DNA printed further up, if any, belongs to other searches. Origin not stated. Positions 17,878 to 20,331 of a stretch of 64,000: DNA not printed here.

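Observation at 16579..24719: A four-gene operon encoding an ECF sigma factor, an anti-sigma factor, a double-OmpA-domain protein and a 1513-aa LamG-headed T9SS adhesin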

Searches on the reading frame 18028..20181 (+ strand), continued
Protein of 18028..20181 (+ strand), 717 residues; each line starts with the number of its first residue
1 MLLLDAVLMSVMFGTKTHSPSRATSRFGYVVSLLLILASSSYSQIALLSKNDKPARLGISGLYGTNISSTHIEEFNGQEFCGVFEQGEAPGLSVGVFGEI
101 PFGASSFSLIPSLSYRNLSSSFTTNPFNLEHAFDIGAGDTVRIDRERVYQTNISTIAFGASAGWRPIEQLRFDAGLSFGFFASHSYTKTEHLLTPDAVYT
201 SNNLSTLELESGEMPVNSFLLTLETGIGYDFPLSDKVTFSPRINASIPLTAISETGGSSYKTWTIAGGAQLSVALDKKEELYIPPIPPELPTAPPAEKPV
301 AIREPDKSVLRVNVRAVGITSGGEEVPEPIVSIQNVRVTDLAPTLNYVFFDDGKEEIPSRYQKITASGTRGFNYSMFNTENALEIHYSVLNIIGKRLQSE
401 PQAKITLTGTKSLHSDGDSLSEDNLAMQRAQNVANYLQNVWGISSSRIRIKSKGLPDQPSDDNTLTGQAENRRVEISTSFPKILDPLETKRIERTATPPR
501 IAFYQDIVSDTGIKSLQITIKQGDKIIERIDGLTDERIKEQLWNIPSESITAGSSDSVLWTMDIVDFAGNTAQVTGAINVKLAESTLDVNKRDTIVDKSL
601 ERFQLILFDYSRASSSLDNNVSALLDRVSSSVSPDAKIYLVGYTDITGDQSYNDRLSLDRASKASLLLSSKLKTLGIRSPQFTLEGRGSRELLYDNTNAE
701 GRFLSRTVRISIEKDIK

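Call 18: find_encoding_contigs(protein=P0109, flank=10000, max_places=2)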
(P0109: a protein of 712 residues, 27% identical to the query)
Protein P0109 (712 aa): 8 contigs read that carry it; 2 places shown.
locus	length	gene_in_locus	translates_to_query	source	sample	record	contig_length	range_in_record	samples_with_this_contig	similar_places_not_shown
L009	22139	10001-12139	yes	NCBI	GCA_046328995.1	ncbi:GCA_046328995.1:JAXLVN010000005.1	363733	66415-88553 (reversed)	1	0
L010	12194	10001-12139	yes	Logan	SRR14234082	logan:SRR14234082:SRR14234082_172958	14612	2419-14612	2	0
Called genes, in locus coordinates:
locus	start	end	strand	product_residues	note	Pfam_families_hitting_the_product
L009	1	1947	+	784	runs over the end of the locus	PF07701:HNOBA, PF00989:PAS, PF08448:PAS_4 (weak), PF13426:PAS_9, PF08447:PAS_3 (weak), PF13426:PAS_9 (weak), PF00512:HisKA, PF02518:HATPase_c, +2 more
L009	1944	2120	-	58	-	-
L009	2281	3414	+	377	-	PF08495:FIST, PF10442:FIST_C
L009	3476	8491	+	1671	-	PF00989:PAS, PF08448:PAS_4, PF13426:PAS_9, PF08448:PAS_4, PF00989:PAS, PF08447:PAS_3, PF01590:GAF, PF01590:GAF, +7 more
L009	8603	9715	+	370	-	PF00072:Response_reg, PF00512:HisKA, PF02518:HATPase_c, PF14501:HATPase_c_5 (weak)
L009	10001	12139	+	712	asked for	PF00691:OmpA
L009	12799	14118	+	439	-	PF00078:RVT_1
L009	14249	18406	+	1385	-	PF22073:Cep192_D4 (faint), PF22544:HYDIN_VesB_CFA65-like_Ig (faint), PF15780:ASH (weak), PF18962:Por_Secre_tail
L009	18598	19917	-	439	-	PF00078:RVT_1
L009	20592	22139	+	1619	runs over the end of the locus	PF25174:Beta-prop_THOC3, PF24807:WD40_CDC20-Fz, PF23381:Beta-prop_IFT122_1st, PF23393:Beta-prop_WDR90_POC16_2nd, PF23414:Beta-prop_EML_2, PF24105:Beta-prop_CAF1B_HIR1, PF24805:EIF3I, PF24814:WD40_Prp19, +137 more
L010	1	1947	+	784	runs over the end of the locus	PF07701:HNOBA, PF00989:PAS, PF08448:PAS_4 (weak), PF13426:PAS_9, PF08447:PAS_3 (weak), PF13426:PAS_9 (weak), PF00512:HisKA, PF02518:HATPase_c, +2 more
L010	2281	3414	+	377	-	PF08495:FIST, PF10442:FIST_C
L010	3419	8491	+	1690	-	PF00989:PAS, PF08448:PAS_4, PF13426:PAS_9, PF08448:PAS_4, PF00989:PAS, PF08447:PAS_3, PF01590:GAF, PF01590:GAF, +7 more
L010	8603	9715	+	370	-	PF00072:Response_reg, PF00512:HisKA, PF02518:HATPase_c, PF14501:HATPase_c_5 (weak)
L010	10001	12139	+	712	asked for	PF00691:OmpA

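Call 23: find_related_loci(query=A1, collection=genome_contigs, flank=10000)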
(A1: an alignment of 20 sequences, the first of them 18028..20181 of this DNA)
Query A1 (717 aa) in genome_contigs; peptide patterns used: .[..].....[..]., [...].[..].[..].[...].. (x = any residue, [..] = any of these).
284 stretches matched a pattern; 184 encode a relative of the query (tblastn E <= 1e-3); the best 80 are kept; 79 distinct loci.
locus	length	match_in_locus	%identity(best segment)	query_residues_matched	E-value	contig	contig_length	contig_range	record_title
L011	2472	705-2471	96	8-596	0e+0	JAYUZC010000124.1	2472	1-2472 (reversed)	MAG: Bacteroidota bacterium isolate GL139_UP_metabinner_9 GL139_UP_metabinner_9_123, whole genome shotgun sequence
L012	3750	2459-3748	88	6-434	0e+0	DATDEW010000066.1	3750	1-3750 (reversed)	MAG TPA_asm: Candidatus Kapaibacterium sp. isolate SMAG_U210 k141_1623669, whole genome shotgun sequence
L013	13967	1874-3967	54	16-717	0e+0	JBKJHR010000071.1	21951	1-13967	MAG: Candidatus Kapaibacterium sp. isolate ant_bin.118 S1Ck117_3200350_flag_1_multi_10.0000_len_21951, whole genome shot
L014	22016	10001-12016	52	45-717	0e+0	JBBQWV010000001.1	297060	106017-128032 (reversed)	MAG: Candidatus Kapaibacterium sp. isolate Co_metawrap_2078 Cmw_2078_k141_24627203_length_297060_cov_28.9845, whole geno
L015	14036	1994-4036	53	30-717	0e+0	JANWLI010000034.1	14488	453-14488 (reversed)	MAG: Candidatus Kapaibacterium sp. isolate CRAIB_MAG116 c_000000032617, whole genome shotgun sequence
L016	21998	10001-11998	49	53-716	0e+0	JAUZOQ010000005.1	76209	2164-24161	MAG: Bacteroidota bacterium isolate bin140(14d) NELBBIGP_5, whole genome shotgun sequence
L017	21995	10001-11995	49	51-717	0e+0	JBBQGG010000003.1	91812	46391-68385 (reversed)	MAG: Candidatus Kapaibacterium sp. isolate Co_metawrap_972 Cmw_972_k141_11517323_length_91812_cov_11.9995, whole genome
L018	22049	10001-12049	47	30-716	0e+0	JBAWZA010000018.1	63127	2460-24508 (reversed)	MAG: bacterium isolate ELA103 MAG103_18, whole genome shotgun sequence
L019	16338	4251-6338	44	27-717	0e+0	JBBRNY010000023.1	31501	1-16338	MAG: Candidatus Kapaibacterium sp. isolate La1_metabat2.223 LA1C_B2.223_k141_1871104L_31501_cov_12.0554, whole genome sh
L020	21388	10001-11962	45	65-717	0e+0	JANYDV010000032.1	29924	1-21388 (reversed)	MAG: Bacteroidetes bacterium isolate 336R_metabinner_87 336R_k141_2075157, whole genome shotgun sequence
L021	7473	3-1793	49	124-717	7e-180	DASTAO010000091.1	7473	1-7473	MAG TPA_asm: Candidatus Kapaibacterium sp. isolate SMAG_U739 k141_99398, whole genome shotgun sequence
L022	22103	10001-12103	40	21-717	6e-149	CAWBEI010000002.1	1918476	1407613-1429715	MAG: Ignavibacteriota bacterium isolate MFD04780.bin.1.147 genome assembly, contig: contig_16205, whole genome shotgun s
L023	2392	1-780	94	458-717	3e-156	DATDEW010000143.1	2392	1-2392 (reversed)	MAG TPA_asm: Candidatus Kapaibacterium sp. isolate SMAG_U210 k141_1357388, whole genome shotgun sequence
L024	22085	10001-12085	39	23-717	2e-144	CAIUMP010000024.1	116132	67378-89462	MAG: uncultured Ignavibacteriae bacterium isolate Ki2-D3_bin-1418 genome assembly, contig: bin-1418:24/62, whole genome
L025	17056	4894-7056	39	20-717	6e-144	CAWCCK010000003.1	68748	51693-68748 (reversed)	MAG: Ignavibacteriota bacterium isolate MFD04540.bin.1.132 genome assembly, contig: contig_18514, whole genome shotgun s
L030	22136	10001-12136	38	20-717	2e-134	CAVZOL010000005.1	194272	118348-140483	MAG: Ignavibacteriota bacterium isolate MFD05512.bin.2.5 genome assembly, contig: contig_27884, whole genome shotgun seq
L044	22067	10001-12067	30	22-713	1e-85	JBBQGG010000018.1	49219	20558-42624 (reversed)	MAG: Candidatus Kapaibacterium sp. isolate Co_metawrap_972 Cmw_972_k141_18436619_length_49219_cov_11.0000, whole genome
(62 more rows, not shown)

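Call 51: search_protein_families(library=pfam, proteins=[L019:2390-4039:+, L019:1945-2250:+, L017:7424-8350:+, L017:8251-9153:+, L017:9150-9854:+, L044:12111-16169:+, L044:10004-12079:+, L044:9007-9783:+, L044:8294-8974:+], max_evalue=0.01)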
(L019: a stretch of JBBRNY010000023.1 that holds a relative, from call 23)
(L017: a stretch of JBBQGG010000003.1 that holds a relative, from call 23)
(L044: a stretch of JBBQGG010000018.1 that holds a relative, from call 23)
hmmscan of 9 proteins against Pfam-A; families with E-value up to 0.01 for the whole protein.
L019:2390-4039:+ (549 aa): 7 families
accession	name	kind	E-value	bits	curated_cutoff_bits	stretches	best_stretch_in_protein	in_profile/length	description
PF13905.12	Thioredoxin_8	-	4e-16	59.6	27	1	430-525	1-94/94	Thioredoxin-like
PF00578.27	AhpC-TSA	-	1.5e-15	57.7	26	1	405-525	1-121/124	AhpC/TSA family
PF08534.16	Redoxin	-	2.1e-11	44.3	26.6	1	404-485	1-83/148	Redoxin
PF13620.12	CarboxypepD_reg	-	3.4e-09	37.4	32.3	1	21-103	1-81/82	Carboxypeptidase regulatory-like domain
PF00085.26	Thioredoxin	-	9.1e-09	35.7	23.5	1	431-485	19-69/103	Thioredoxin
PF13715.12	CarbopepD_reg_2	-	2.3e-06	28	32.2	1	22-107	1-80/88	CarboxypepD_reg-like domain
PF13098.12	Thioredoxin_2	-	0.0088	16.8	27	0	430-542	5-101/104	Thioredoxin-like domain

L019:1945-2250:+ (101 aa): 0 families

L017:7424-8350:+ (308 aa): 2 families
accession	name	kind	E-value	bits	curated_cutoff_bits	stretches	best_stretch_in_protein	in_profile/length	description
PF12762.13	DDE_Tnp_IS1595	-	4.3e-37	127.9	27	1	134-278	2-153/153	ISXO2-like transposase domain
PF12760.12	Zn_ribbon_IS1595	-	1.9e-11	44.1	25.4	1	18-62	1-44/46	Transposase zinc-ribbon domain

L017:8251-9153:+ (300 aa): 6 families
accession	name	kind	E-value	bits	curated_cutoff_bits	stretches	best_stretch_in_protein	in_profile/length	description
PF01555.25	N6_N4_Mtase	-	3.7e-39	135.4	26.7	1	81-288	1-220/221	DNA methylase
PF13649.12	Methyltransf_25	-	0.00026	22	27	1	253-292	1-42/97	Methyltransferase domain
PF08241.18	Methyltransf_11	-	0.00038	21.5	21.2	0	258-294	5-41/95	Methyltransferase domain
PF09445.16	Methyltransf_15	-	0.0007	19.6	22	0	251-290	2-41/165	RNA cap guanine-N2 methyltransferase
PF01170.24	UPF0020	-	0.0024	18.1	22.3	0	227-285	3-64/197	RMKL-like, methyltransferase domain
PF02086.21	MethyltransfD12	-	0.0036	17.5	22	0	242-291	13-62/253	D12 class N6 adenine-specific DNA methyltransferase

L017:9150-9854:+ (234 aa): 1 family
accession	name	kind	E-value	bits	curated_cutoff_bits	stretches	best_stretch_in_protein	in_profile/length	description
PF15515.12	MvaI_BcnI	-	4.1e-23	83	25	1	23-227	7-227/227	MvaI/BcnI restriction endonuclease family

L044:12111-16169:+ (1352 aa): 9 families
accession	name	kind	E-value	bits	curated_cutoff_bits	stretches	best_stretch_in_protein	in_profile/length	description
PF22544.2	HYDIN_VesB_CFA65-like_Ig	-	3.7e-17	62.8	25.5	2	627-710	5-89/100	HYDIN/CFA65/VesB-like, Ig-like domain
PF15780.11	ASH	-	1.8e-14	54.1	27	1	631-714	13-97/98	Abnormal spindle-like microcephaly-assoc'd, ASPM-SPD-2-Hydin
PF22073.2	Cep192_D4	-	2.1e-10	41.2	35.5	0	629-708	8-95/112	Cep192 domain 4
PF24507.1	Ig_CFAP65_4th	-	3.5e-08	34.1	27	0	778-808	30-60/76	CFAP65, fourth Ig-like domain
PF18962.6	Por_Secre_tail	-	1.7e-06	28.7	27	1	1276-1339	3-64/75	Secretion system C-terminal sorting domain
PF12371.14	TMEM131_like_N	-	8.7e-06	26.3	28.8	0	728-808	2-82/84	Transmembrane protein 131-like N-terminal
PF24798.1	Ig-CFAP74_4th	-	0.00012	22.6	28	0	730-808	2-79/95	CFAP74 forth Ig-like domain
PF22066.2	Cep192_D8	-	0.00039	21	33.5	0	725-815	4-92/101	Cep192 domain 8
PF00963.24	Cohesin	-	0.0095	16.6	24.1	0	1134-1236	3-117/139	Cohesin domain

L044:10004-12079:+ (691 aa): 1 family
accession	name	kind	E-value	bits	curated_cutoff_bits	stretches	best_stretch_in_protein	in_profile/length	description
PF00691.25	OmpA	-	5e-20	72.1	27.2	2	581-677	1-94/98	OmpA family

L044:9007-9783:+ (258 aa): 0 families

L044:8294-8974:+ (226 aa): 4 families
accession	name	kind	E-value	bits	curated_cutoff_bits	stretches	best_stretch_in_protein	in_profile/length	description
PF08281.18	Sigma70_r4_2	-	3.6e-16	59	25.7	1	158-210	2-54/54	Sigma-70, region 4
PF04542.20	Sigma70_r2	-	7.5e-12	45.3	24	1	62-128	1-69/71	Sigma-70 region 2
PF04545.22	Sigma70_r4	-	1.1e-10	41.2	24.1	1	163-211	1-49/50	Sigma-70, region 4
PF07638.17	Sigma70_ECF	-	5.2e-05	23.7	21.1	1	128-211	99-180/185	ECF sigma factor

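Call 75: search_protein_families(library=pfam, proteins=[L030:640-1900:+], max_evalue=0.01)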
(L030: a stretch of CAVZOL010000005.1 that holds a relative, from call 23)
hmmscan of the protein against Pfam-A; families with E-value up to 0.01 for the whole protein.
L030:640-1900:+ (420 aa): 6 families
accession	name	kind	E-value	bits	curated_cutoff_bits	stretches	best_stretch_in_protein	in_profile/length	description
PF15902.12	Sortilin-Vps10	-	6.1e-13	48.8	33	2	70-144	3-76/446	Sortilin, neurotensin receptor 3,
PF02012.26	BNR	-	7.7e-10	37.7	27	0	194-204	1-11/12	BNR/Asp-box repeat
PF19755.4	DUF6242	-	9.2e-09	35.9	29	0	262-323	154-217/217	Domain of unknown function (DUF6242)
PF13088.12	BNR_2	-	3.6e-05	23.7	31.4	0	66-136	80-163/277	BNR repeat-like domain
PF19135.5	DUF5818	-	0.0019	18.1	27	0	303-325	2-23/57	Protein of unknown function (DUF5818)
PF12217.14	End_beta_propel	-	0.003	17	24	0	101-150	206-254/367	Catalytic beta propeller domain of bacteriophage endosialidase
